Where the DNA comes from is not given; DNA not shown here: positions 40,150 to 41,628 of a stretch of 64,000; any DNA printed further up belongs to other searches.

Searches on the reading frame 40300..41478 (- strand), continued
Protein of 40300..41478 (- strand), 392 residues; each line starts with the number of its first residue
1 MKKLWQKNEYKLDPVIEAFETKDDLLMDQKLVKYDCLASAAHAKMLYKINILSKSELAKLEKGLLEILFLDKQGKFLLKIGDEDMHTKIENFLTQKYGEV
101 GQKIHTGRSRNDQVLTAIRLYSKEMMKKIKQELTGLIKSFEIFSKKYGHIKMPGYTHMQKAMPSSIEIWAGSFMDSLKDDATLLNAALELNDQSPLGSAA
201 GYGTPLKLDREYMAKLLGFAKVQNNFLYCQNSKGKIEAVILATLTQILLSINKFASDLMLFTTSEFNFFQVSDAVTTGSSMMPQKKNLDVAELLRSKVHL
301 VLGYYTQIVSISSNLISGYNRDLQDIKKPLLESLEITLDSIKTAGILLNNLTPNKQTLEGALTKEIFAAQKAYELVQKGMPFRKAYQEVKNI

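Call 41: find_encoding_contigs(protein=P0026, flank=10000, max_places=2)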
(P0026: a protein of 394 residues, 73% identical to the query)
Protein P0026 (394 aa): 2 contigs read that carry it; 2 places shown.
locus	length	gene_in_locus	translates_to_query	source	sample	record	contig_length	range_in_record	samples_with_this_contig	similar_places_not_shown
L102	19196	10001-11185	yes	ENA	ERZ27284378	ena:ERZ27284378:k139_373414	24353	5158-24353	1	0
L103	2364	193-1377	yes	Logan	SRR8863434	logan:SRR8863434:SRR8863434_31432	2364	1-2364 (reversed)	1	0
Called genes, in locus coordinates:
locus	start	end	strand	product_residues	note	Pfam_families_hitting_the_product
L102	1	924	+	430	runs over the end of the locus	PF00344:SecY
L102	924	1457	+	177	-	PF00406:ADK, PF13238:AAA_18, PF13671:AAA_33 (faint), PF02223:Thymidylate_kin (faint), PF13207:AAA_17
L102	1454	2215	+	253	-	PF00557:Peptidase_M24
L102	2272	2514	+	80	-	PF01176:eIF-1a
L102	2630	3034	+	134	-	PF00416:Ribosomal_S13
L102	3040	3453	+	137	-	PF00411:Ribosomal_S11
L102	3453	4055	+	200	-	PF00163:Ribosomal_S4, PF01479:S4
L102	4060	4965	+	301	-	PF01193:RNA_pol_L, PF13656:RNA_pol_L_2 (faint), PF01000:RNA_pol_A_bac, PF03118:RNA_pol_A_CTD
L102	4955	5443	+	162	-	PF01196:Ribosomal_L17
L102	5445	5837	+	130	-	PF00572:Ribosomal_L13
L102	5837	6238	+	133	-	PF00380:Ribosomal_S9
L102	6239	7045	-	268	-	PF01887:SAM_HAT_N, PF20257:SAM_HAT_C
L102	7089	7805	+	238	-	PF01411:tRNA-synt_2c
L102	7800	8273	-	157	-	-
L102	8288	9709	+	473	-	PF02878:PGM_PMM_I, PF02879:PGM_PMM_II, PF02880:PGM_PMM_III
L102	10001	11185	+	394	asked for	PF00206:Lyase_1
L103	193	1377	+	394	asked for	PF00206:Lyase_1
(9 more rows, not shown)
